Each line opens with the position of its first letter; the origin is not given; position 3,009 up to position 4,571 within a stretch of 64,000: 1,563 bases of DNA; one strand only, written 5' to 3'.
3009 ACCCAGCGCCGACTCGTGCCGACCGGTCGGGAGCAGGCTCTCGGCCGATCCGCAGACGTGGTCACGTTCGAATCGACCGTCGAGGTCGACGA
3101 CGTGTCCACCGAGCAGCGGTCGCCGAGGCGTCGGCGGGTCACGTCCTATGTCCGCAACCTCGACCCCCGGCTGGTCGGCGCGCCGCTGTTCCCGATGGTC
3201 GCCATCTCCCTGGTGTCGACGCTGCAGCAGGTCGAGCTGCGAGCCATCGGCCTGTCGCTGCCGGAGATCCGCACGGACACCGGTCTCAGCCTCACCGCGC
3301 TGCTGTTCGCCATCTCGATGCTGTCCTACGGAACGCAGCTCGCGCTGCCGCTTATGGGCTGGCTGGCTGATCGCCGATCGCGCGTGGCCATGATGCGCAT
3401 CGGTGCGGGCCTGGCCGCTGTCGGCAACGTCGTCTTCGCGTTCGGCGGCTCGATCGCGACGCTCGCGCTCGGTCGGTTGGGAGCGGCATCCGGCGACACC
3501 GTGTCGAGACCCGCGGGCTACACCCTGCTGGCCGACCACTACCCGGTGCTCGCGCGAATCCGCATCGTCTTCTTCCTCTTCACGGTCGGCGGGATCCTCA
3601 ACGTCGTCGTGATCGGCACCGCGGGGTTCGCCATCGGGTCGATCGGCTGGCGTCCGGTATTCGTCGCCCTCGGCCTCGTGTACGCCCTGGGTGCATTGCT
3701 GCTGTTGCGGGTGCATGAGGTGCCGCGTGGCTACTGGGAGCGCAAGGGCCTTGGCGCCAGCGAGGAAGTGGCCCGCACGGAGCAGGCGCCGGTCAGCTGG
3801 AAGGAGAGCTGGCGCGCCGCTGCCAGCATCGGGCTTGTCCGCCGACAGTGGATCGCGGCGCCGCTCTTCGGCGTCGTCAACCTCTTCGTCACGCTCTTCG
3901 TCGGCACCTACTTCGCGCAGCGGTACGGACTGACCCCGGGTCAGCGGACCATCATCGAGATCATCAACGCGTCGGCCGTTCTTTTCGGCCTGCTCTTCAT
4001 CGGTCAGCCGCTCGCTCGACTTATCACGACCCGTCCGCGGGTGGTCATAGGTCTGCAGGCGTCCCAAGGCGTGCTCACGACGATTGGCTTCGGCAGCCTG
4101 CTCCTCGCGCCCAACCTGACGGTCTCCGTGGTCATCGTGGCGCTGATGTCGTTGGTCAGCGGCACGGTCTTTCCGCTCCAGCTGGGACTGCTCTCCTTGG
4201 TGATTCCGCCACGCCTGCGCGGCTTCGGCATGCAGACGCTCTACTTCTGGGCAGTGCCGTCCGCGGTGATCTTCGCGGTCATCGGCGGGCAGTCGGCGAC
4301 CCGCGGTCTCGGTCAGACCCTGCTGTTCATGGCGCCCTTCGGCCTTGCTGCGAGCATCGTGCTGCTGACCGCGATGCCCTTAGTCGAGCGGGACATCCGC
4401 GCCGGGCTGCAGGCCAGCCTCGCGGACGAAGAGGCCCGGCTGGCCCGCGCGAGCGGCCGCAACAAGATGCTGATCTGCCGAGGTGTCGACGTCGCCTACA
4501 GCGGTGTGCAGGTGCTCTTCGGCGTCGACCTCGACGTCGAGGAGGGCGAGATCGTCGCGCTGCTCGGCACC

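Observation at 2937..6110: One ORF fusing an MFS membrane domain to two ABC ATPase domains (order MFS-LivF-LivG)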

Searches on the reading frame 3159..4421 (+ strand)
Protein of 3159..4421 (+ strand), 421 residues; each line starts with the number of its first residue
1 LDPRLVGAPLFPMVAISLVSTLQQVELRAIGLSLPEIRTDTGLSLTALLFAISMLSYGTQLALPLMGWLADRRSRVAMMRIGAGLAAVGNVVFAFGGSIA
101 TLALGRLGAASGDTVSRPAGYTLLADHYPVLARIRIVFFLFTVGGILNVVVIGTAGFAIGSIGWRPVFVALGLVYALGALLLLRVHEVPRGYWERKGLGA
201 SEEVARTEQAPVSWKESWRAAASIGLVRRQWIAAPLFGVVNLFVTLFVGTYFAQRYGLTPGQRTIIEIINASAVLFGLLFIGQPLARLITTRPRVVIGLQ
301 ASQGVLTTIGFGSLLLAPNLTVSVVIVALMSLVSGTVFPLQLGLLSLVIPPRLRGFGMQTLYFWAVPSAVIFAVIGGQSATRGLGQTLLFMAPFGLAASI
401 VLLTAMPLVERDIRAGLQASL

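Call 23: search_solved_structures(query=A2, max_evalue=0.01)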
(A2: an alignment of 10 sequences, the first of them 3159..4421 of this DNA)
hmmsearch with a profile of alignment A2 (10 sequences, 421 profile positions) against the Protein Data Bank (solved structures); distinct sequences matched with E-value up to 0.01: 110 (the best 60 are shown).
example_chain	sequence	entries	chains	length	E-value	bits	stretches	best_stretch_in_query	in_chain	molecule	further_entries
6e8j_A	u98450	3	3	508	1.2e-24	90.2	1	11-381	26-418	Major facilitator family transporter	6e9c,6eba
9boi_A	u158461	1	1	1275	6.2e-21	77.9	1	9-197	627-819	mVenus,Maltose/maltodextrin-binding periplasmic protein,Protein spinster homolog 1,Designe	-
6e9o_B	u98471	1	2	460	4e-20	75.3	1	10-401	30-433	D-galactonate transport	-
6e9n_A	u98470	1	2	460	6.4e-20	74.6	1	10-401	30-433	D-galactonate transport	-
8zal_J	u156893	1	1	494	2.3e-18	69.5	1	12-188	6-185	Multidrug export protein EmrB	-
8zar_J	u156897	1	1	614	3.1e-18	69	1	11-188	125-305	Multidrug export protein EmrB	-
32pz_B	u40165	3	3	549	9.7e-16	60.8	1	37-294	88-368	Quinidine resistance protein 2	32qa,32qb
4lds_A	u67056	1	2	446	1.9e-15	59.9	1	38-404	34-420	Glucose transporter GlcP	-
8t6a_A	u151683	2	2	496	3.5e-15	59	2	56-194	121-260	Synaptic vesicular amine transporter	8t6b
7d5p_A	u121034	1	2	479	3.7e-15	58.9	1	9-182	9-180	Drug transporter, putative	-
7d5q_A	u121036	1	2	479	3.7e-15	58.9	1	9-182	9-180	Drug transporter, putative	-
8wlj_A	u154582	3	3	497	3.8e-15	58.9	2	56-194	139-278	Synaptic vesicular amine transporter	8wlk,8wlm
8ucj_A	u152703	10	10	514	4.6e-15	58.6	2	56-194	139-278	Synaptic vesicular amine transporter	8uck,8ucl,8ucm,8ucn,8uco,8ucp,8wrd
8t69_A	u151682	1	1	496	4.7e-15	58.6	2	56-194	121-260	Synaptic vesicular amine transporter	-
8wll_A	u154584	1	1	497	8e-15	57.8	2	56-194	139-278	Synaptic vesicular amine transporter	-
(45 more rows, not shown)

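Call 31: search_protein_representatives(alignment_id=A2)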
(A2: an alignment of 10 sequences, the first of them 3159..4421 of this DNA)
Query: 10 sequences, 421 profile positions. Proteins with E-value up to 0.001 (for the whole library): 77455; up to 1e-10: 16287; up to 1e-30: 1205. The best 150 are listed.
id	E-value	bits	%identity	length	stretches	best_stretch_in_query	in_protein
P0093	5.0e-122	424.2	-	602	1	1-420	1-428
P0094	5.5e-120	417.5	-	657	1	7-420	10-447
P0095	1.0e-119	416.6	-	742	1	3-420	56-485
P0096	2.4e-118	412.1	-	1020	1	3-420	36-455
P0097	2.2e-116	405.6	-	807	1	5-420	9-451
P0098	6.4e-116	404.1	-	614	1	4-420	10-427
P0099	6.9e-116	404.0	-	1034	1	2-420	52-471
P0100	2.3e-113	395.7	-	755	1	1-421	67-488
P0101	1.1e-111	390.1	-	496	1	7-420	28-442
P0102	4.9e-110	384.7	-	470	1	7-417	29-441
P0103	5.2e-110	384.6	-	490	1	7-420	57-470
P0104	2.5e-108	379.1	-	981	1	7-420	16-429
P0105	3.5e-108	378.6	-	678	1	1-414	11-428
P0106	5.9e-107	374.6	-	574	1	6-380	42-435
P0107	3.0e-106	372.2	-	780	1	6-417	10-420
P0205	9.3e-73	261.9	-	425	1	1-419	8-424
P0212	2.3e-71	257.3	-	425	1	21-416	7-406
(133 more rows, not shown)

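Call 38: find_related_loci(query=A3, collection=genome_contigs, flank=7000)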
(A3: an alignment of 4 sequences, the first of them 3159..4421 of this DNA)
Query A3 (421 aa) in genome_contigs; peptide patterns used: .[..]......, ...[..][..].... (x = any residue, [..] = any of these).
199 stretches matched a pattern; 4 encode a relative of the query (tblastn E <= 1e-3); 4 distinct loci.
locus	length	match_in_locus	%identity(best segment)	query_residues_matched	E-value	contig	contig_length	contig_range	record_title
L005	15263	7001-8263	77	1-421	0e+0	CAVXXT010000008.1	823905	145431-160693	MAG: uncultured Actinomycetota bacterium isolate MFD04212.bin.2.223 genome assembly, contig: contig_801, whole genome sh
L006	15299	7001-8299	26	7-414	2e-20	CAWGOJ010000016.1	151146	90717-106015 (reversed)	MAG: uncultured Acidimicrobiaceae bacterium isolate MFD05580.bin.3.88 genome assembly, contig: contig_32198, whole genom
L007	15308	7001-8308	26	7-414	2e-18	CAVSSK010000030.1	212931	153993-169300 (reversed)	MAG: uncultured Acidimicrobiaceae bacterium isolate MFD05705.bin.2.135 genome assembly, contig: contig_9587, whole genom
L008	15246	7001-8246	28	7-414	3e-13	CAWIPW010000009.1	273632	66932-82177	MAG: uncultured Actinomycetota bacterium isolate MFD01716.bin.2.110 genome assembly, contig: contig_47152, whole genome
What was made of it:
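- Tried and rejected: The narrower alignment found only 4 loci, all metagenome bins (call 38).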

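Call 43: find_encoding_contigs(protein=P0102, flank=6000, max_places=3)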
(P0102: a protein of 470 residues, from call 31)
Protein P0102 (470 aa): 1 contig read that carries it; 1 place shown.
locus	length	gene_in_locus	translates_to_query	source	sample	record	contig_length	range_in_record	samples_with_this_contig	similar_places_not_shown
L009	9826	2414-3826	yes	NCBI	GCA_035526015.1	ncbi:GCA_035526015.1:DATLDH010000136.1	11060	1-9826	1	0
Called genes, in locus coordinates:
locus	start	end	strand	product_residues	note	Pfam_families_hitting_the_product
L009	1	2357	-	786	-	PF00664:ABC_membrane, PF00005:ABC_tran, PF00664:ABC_membrane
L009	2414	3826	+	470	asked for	PF07690:MFS_1, PF03137:OATP (weak)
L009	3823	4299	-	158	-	PF22381:Staph_reg_Sar_Rot (weak), PF01047:MarR, PF12802:MarR_2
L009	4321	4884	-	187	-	-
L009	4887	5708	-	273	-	PF04305:DUF455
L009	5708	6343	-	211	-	-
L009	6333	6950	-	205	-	PF00440:TetR_N, PF16859:TetR_C_11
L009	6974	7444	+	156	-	PF00075:RNase_H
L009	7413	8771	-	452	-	PF00083:Sugar_tr (weak), PF07690:MFS_1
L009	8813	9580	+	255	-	PF00106:adh_short, PF01370:Epimerase (weak), PF08659:KR, PF13561:adh_short_C2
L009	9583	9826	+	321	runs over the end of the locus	PF00248:Aldo_ket_red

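Call 55: find_homologous_proteins(query=A2, max_evalue=1e-40)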
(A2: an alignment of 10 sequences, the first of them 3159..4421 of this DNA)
Query A2 (10 sequences) (421 aa, profile of the alignment): 284 proteins with E <= 1e-40 among 8000 candidates; the best 120 are listed.
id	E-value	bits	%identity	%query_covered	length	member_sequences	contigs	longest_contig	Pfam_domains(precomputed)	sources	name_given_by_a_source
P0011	1.8e-150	520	27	90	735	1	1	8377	PF00005.34,PF07690.22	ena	-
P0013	4.8e-149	515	26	84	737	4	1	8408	PF00005.34,PF07690.22,PF13304.13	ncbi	-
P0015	3.2e-148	512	28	53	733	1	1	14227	PF00005.34,PF07690.22,PF13304.13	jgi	jgi:ABC-type branched-subunit amino acid transport system ATPase component/predicted MFS family arab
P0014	1.8e-147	510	25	84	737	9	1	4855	PF00005.34,PF07690.22,PF13304.13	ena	-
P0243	1.9e-143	496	26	84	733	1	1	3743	PF00005.34,PF07690.22,PF13304.13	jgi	jgi:ABC-type branched-subunit amino acid transport system ATPase component/predicted MFS family arab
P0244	7.1e-142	491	37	100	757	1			PF00005.34,PF00083.31,PF07690.22,PF13304.13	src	-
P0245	2.4e-141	490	25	84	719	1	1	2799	PF00005.34,PF07690.22,PF13304.13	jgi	jgi:ABC-type branched-subunit amino acid transport system ATPase component/predicted MFS family arab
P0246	3.0e-141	489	25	95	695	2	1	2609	PF00005.34,PF12832.14,PF07690.22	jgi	jgi:ABC-type branched-subunit amino acid transport system ATPase component/predicted MFS family arab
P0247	7.2e-141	488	26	83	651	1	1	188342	PF00005.34,PF07690.22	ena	-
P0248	1.6e-140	487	26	83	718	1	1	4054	PF00005.34,PF07690.22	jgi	-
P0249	4.8e-140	485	26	83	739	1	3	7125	PF00005.34,PF07690.22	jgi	jgi:ABC-type branched-subunit amino acid transport system ATPase component/predicted MFS family arab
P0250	6.2e-140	485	26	83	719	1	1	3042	PF00005.34,PF00083.31,PF07690.22,PF13304.13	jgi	jgi:ABC-type branched-subunit amino acid transport system ATPase component/predicted MFS family arab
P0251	6.4e-140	485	26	84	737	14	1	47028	PF00005.34,PF00083.31,PF07690.22,PF13304.13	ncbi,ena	-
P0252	9.1e-140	484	27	83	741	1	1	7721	PF00005.34,PF07690.22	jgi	jgi:ABC-type branched-subunit amino acid transport system ATPase component/predicted MFS family arab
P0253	1.6e-139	484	26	52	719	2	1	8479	PF00005.34,PF07690.22,PF13304.13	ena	-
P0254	1.8e-139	483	27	83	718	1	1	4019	PF00005.34,PF07690.22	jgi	jgi:ABC-type branched-subunit amino acid transport system ATPase component/predicted MFS family arab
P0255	2.1e-139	483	27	83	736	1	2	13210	PF00005.34,PF07690.22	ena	-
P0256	2.1e-139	483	27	83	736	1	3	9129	PF00005.34,PF07690.22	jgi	-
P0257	2.2e-139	483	26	95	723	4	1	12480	PF00005.34,PF07690.22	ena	-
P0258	3.0e-139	483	27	84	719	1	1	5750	PF00005.34,PF07690.22,PF13304.13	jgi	-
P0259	3.6e-139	482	26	84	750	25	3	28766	PF00005.34,PF07690.22,PF13304.13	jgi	jgi:ABC-type branched-subunit amino acid transport system ATPase component/predicted MFS family arab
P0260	4.0e-139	482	27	86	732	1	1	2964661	PF00005.34,PF12832.14,PF07690.22,PF13304.13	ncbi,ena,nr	ncbi:MAG: hypothetical protein KatS3mg009_2056 [Acidimicrobiia bacterium]|nr:MAG: hypothetical prote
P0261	6.2e-139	482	26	83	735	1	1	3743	PF00005.34,PF12832.14,PF07690.22,PF13304.13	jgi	jgi:ABC-type branched-subunit amino acid transport system ATPase component/predicted MFS family arab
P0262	6.7e-139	481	26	85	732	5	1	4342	PF00005.34,PF12832.14,PF07690.22,PF13304.13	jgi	-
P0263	9.5e-139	481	28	52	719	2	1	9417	PF00005.34,PF00083.31,PF07690.22,PF13304.13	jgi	jgi:ABC-type branched-subunit amino acid transport system ATPase component/predicted MFS family arab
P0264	1.1e-138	481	30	52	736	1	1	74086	PF00005.34,PF07690.22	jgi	jgi:ABC-type branched-subunit amino acid transport system ATPase component/predicted MFS family arab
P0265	1.2e-138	481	26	83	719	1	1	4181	PF00005.34,PF07690.22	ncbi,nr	ncbi:MAG TPA: ATP-binding protein [Acidimicrobiales bacterium]|nr:ATP-binding protein [Acidimicrobia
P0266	1.3e-138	481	28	53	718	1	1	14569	PF00005.34,PF07690.22,PF13304.13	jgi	jgi:ABC-type branched-subunit amino acid transport system ATPase component/predicted MFS family arab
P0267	1.7e-138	480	30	52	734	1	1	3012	PF00005.34,PF07690.22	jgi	jgi:ABC-type branched-subunit amino acid transport system ATPase component/predicted MFS family arab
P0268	1.8e-138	480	27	51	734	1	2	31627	PF00005.34,PF07690.22,PF13304.13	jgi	jgi:ABC-type branched-subunit amino acid transport system ATPase component/predicted MFS family arab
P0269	1.9e-138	480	26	83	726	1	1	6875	PF00005.34,PF07690.22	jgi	jgi:ABC-type branched-subunit amino acid transport system ATPase component/predicted MFS family arab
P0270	2.1e-138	480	30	52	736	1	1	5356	PF00005.34,PF07690.22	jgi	jgi:ABC-type branched-subunit amino acid transport system ATPase component/predicted MFS family arab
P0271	2.2e-138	480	29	52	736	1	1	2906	PF00005.34,PF07690.22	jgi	-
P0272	3.3e-138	479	30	52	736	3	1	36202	PF00005.34,PF07690.22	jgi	jgi:ABC-type branched-subunit amino acid transport system ATPase component/predicted MFS family arab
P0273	3.4e-138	479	27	83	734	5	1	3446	PF00005.34,PF07690.22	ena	-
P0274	3.7e-138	479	27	83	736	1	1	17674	PF00005.34,PF07690.22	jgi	jgi:ABC-type branched-subunit amino acid transport system ATPase component/predicted MFS family arab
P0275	3.8e-138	479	25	83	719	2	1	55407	PF00005.34,PF07690.22,PF13304.13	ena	-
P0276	3.8e-138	479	26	95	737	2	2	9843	PF00005.34,PF07690.22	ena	-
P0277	5.2e-138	479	27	83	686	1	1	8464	PF00005.34,PF07690.22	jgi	jgi:ABC-type branched-subunit amino acid transport system ATPase component/predicted MFS family arab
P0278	6.7e-138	478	26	84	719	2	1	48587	PF00005.34,PF07690.22,PF13304.13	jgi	jgi:ABC-type branched-subunit amino acid transport system ATPase component/predicted MFS family arab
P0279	7.3e-138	478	27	84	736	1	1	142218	PF00005.34,PF07690.22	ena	-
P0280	9.5e-138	478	30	52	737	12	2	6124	PF00005.34,PF07690.22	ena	-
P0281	1.1e-137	477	26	84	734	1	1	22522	PF00005.34,PF07690.22,PF13304.13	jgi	jgi:ABC-type branched-subunit amino acid transport system ATPase component/predicted MFS family arab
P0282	1.2e-137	477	25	81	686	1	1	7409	PF00005.34,PF07690.22,PF13304.13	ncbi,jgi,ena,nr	ncbi:MAG TPA: ATP-binding protein [Acidimicrobiales bacterium]|nr:ATP-binding protein [Acidimicrobia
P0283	1.2e-137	477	27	84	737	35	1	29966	PF00005.34,PF00083.31,PF07690.22,PF13304.13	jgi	jgi:ABC-type branched-subunit amino acid transport system ATPase component/predicted MFS family arab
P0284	1.3e-137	477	27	83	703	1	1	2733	PF00005.34,PF00083.31,PF07690.22,PF13304.13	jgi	jgi:ABC-type branched-subunit amino acid transport system ATPase component/predicted MFS family arab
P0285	1.3e-137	477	26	83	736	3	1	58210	PF00005.34,PF07690.22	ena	-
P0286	1.4e-137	477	27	83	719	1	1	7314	PF00005.34,PF00083.31,PF07690.22,PF13304.13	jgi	jgi:ABC-type branched-subunit amino acid transport system ATPase component/predicted MFS family arab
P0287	1.7e-137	477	25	83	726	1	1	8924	PF00005.34,PF07690.22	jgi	jgi:ABC-type branched-subunit amino acid transport system ATPase component/predicted MFS family arab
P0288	2.5e-137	476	27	84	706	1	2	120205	PF00005.34,PF12832.14,PF07690.22,PF13304.13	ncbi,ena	-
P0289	2.5e-137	476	27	84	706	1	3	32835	PF00005.34,PF12832.14,PF07690.22,PF13304.13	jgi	-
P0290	3.5e-137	476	27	83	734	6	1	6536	PF00005.34,PF07690.22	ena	-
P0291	5.9e-137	475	29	49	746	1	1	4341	PF00005.34,PF07690.22,PF13304.13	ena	-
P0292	6.2e-137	475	27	84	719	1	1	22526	PF00005.34,PF07690.22,PF13304.13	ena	-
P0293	6.7e-137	475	27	84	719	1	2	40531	PF00005.34,PF07690.22,PF13304.13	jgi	jgi:ABC-type branched-subunit amino acid transport system ATPase component/predicted MFS family arab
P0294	7.8e-137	475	26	85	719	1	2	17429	PF00005.34,PF07690.22,PF13304.13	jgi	jgi:ABC-type branched-subunit amino acid transport system ATPase component/predicted MFS family arab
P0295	9.1e-137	474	28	84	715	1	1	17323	PF00005.34,PF07690.22,PF13304.13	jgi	jgi:ABC-type branched-subunit amino acid transport system ATPase component/predicted MFS family arab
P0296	9.2e-137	474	26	83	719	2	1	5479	PF00005.34,PF00083.31,PF07690.22,PF13304.13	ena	-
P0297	1.5e-136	474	28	84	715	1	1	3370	PF00005.34,PF07690.22,PF13304.13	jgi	jgi:ABC-type branched-subunit amino acid transport system ATPase component/predicted MFS family arab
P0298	1.5e-136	474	27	84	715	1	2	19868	PF00005.34,PF07690.22,PF13304.13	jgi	jgi:ABC-type branched-subunit amino acid transport system ATPase component/predicted MFS family arab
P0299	1.6e-136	474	28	84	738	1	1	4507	PF00005.34,PF00083.31,PF07690.22,PF13304.13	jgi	jgi:ABC-type branched-subunit amino acid transport system ATPase component/predicted MFS family arab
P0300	1.9e-136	473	27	53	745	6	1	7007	PF00005.34,PF07690.22,PF13304.13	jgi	jgi:ABC-type branched-subunit amino acid transport system ATPase component/predicted MFS family arab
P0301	2.0e-136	473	26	53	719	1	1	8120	PF00005.34,PF07690.22,PF13304.13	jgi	jgi:ABC-type branched-subunit amino acid transport system ATPase component/predicted MFS family arab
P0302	2.1e-136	473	26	83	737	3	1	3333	PF00005.34,PF07690.22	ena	-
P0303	2.3e-136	473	26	83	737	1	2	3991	PF00005.34,PF07690.22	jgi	jgi:ABC-type branched-subunit amino acid transport system ATPase component/predicted MFS family arab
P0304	2.4e-136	473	31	49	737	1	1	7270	PF00005.34,PF00083.31,PF07690.22,PF13304.13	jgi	jgi:ABC-type branched-subunit amino acid transport system ATPase component/predicted MFS family arab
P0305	3.1e-136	473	25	85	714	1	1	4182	PF00005.34,PF07690.22,PF13304.13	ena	-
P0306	3.9e-136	472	25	85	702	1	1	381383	PF00005.34,PF07690.22,PF13304.13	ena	-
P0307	4.1e-136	472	26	83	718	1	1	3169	PF00005.34,PF00083.31,PF07690.22,PF13304.13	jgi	jgi:ABC-type branched-subunit amino acid transport system ATPase component/predicted MFS family arab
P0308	4.7e-136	472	25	85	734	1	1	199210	PF00005.34,PF07690.22,PF13304.13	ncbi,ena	-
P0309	6.7e-136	472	27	83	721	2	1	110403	PF00005.34,PF07690.22,PF13304.13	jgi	jgi:ABC-type branched-subunit amino acid transport system ATPase component/predicted MFS family arab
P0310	1.3e-135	471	29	51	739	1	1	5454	PF00005.34,PF07690.22,PF13304.13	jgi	jgi:ABC-type branched-subunit amino acid transport system ATPase component/predicted MFS family arab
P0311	1.5e-135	470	25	83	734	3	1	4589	PF00005.34,PF07690.22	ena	-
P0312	1.5e-135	470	25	85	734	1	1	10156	PF00005.34,PF07690.22,PF13304.13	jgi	jgi:ABC-type branched-subunit amino acid transport system ATPase component/predicted MFS family arab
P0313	1.9e-135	470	27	84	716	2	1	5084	PF00005.34,PF02463.26,PF07690.22,PF13304.13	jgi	jgi:ABC-type branched-subunit amino acid transport system ATPase component/predicted MFS family arab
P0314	2.3e-135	470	26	83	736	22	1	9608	PF00005.34,PF02463.26,PF07690.22,PF13304.13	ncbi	-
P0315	2.9e-135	469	25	83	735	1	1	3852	PF00005.34,PF07690.22,PF13304.13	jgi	jgi:ABC-type branched-subunit amino acid transport system ATPase component/predicted MFS family arab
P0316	3.4e-135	469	28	49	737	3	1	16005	PF00005.34,PF00083.31,PF07690.22,PF13304.13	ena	-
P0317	3.5e-135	469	27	72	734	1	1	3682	PF00005.34,PF02463.26,PF12832.14,PF07690.22,PF13304.13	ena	-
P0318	4.1e-135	469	28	86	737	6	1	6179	PF00005.34,PF07690.22,PF13304.13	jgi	-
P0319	8.9e-135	468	29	49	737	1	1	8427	PF00005.34,PF00083.31,PF07690.22,PF13304.13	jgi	jgi:ABC-type branched-subunit amino acid transport system ATPase component/predicted MFS family arab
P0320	9.3e-135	468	31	50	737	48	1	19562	PF00005.34,PF07690.22,PF13304.13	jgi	jgi:ABC-type branched-subunit amino acid transport system ATPase component/predicted MFS family arab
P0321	1.1e-134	468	24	86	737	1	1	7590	PF00005.34,PF12832.14,PF07690.22,PF13304.13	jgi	jgi:ABC-type branched-subunit amino acid transport system ATPase component/predicted MFS family arab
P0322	1.3e-134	467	26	83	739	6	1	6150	PF00005.34,PF07690.22,PF13304.13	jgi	jgi:ABC-type branched-subunit amino acid transport system ATPase component/predicted MFS family arab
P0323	1.4e-134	467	26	58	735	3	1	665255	PF00005.34,PF07690.22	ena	-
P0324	1.5e-134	467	28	85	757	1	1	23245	PF00005.34,PF12832.14,PF07690.22,PF13304.13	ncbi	-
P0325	1.7e-134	467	27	85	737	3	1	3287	PF00005.34,PF07690.22,PF13304.13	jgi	-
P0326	2.0e-134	467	28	95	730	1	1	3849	PF00005.34,PF07690.22,PF13304.13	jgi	jgi:ABC-type branched-subunit amino acid transport system ATPase component/predicted MFS family arab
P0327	2.1e-134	467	28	53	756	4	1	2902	PF00005.34,PF07690.22,PF13304.13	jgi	jgi:ABC-type branched-subunit amino acid transport system ATPase component/predicted MFS family arab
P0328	2.2e-134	467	26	83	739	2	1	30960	PF00005.34,PF07690.22,PF13304.13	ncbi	-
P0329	2.5e-134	466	28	85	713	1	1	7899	PF00005.34,PF07690.22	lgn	-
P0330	3.8e-134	466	25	83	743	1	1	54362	PF00005.34,PF07690.22,PF13304.13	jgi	jgi:ABC-type branched-subunit amino acid transport system ATPase component/predicted MFS family arab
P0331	4.4e-134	466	25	83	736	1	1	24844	PF00005.34,PF07690.22,PF13304.13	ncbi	-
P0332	4.5e-134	466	28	51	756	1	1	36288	PF00005.34,PF07690.22,PF13304.13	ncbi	-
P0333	7.5e-134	465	27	53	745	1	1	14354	PF00005.34,PF12832.14,PF07690.22,PF13304.13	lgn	-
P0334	7.7e-134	465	26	83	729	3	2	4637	PF00005.34,PF07690.22,PF13304.13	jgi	jgi:ABC-type branched-subunit amino acid transport system ATPase component/predicted MFS family arab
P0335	1.3e-133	464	27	83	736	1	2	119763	PF00005.34,PF07690.22,PF13304.13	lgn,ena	-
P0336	1.3e-133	464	31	51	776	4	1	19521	PF00005.34,PF07690.22,PF13304.13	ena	-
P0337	1.6e-133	464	27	83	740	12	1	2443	PF00005.34,PF07690.22,PF13304.13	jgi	jgi:ABC-type branched-subunit amino acid transport system ATPase component/MFS family permease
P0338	2.0e-133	463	26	84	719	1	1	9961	PF00005.34,PF07690.22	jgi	jgi:ABC-type branched-subunit amino acid transport system ATPase component/predicted MFS family arab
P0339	2.6e-133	463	27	87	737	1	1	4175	PF00005.34,PF07690.22,PF13304.13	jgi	jgi:ABC-type branched-subunit amino acid transport system ATPase component/predicted MFS family arab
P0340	2.8e-133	463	24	84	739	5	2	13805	PF00005.34,PF07690.22,PF13304.13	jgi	jgi:ABC-type branched-subunit amino acid transport system ATPase component/predicted MFS family arab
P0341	3.4e-133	463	26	84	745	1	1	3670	PF00005.34,PF07690.22,PF13304.13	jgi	jgi:ABC-type branched-subunit amino acid transport system ATPase component/predicted MFS family arab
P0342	3.5e-133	463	25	83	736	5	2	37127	PF00005.34,PF07690.22,PF13304.13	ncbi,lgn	-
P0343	3.8e-133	463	27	82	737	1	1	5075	PF00005.34,PF07690.22,PF13304.13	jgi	jgi:ABC-type branched-subunit amino acid transport system ATPase component/predicted MFS family arab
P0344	4.3e-133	462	26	83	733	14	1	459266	PF00005.34,PF07690.22,PF13304.13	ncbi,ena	-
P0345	5.6e-133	462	25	83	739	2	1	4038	PF00005.34,PF07690.22,PF13304.13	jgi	jgi:ABC-type branched-subunit amino acid transport system ATPase component/predicted MFS family arab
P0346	5.8e-133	462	27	84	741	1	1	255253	PF00005.34,PF07690.22,PF13304.13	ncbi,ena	-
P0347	5.9e-133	462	27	83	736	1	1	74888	PF00005.34,PF07690.22,PF13304.13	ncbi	-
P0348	6.0e-133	462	27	51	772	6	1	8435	PF00005.34,PF00083.31,PF07690.22,PF13304.13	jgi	-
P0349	6.3e-133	462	27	57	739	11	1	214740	PF00005.34,PF07690.22,PF13304.13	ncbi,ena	-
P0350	6.4e-133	462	25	83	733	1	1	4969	PF00005.34,PF07690.22,PF13304.13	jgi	jgi:ABC-type branched-subunit amino acid transport system ATPase component/predicted MFS family arab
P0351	7.3e-133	462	27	83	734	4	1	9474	PF00005.34,PF07690.22,PF13304.13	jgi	jgi:ABC-type branched-subunit amino acid transport system ATPase component/predicted MFS family arab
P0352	8.7e-133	461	25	83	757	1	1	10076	PF00005.34,PF07690.22,PF13304.13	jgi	jgi:ABC-type branched-subunit amino acid transport system ATPase component/predicted MFS family arab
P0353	9.9e-133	461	27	51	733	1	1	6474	PF00005.34,PF07690.22,PF13304.13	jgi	jgi:ABC-type branched-subunit amino acid transport system ATPase component/predicted MFS family arab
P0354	9.9e-133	461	27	52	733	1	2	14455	PF00005.34,PF07690.22,PF13304.13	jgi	jgi:ABC-type branched-subunit amino acid transport system ATPase component/predicted MFS family arab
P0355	1.2e-132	461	26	83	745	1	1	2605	PF00005.34,PF07690.22,PF13304.13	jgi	jgi:ABC-type branched-subunit amino acid transport system ATPase component/predicted MFS family arab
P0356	1.3e-132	461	27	83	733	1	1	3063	PF00005.34,PF07690.22,PF13304.13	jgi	jgi:ABC-type branched-subunit amino acid transport system ATPase component/predicted MFS family arab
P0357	1.5e-132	461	25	83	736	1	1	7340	PF00005.34,PF07690.22,PF13304.13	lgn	-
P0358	2.3e-132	460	26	83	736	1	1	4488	PF00005.34,PF07690.22,PF13304.13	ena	-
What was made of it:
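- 284 clusters score E<1e-40, and all 120 listed carry PF07690 plus PF00005 (call 55).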
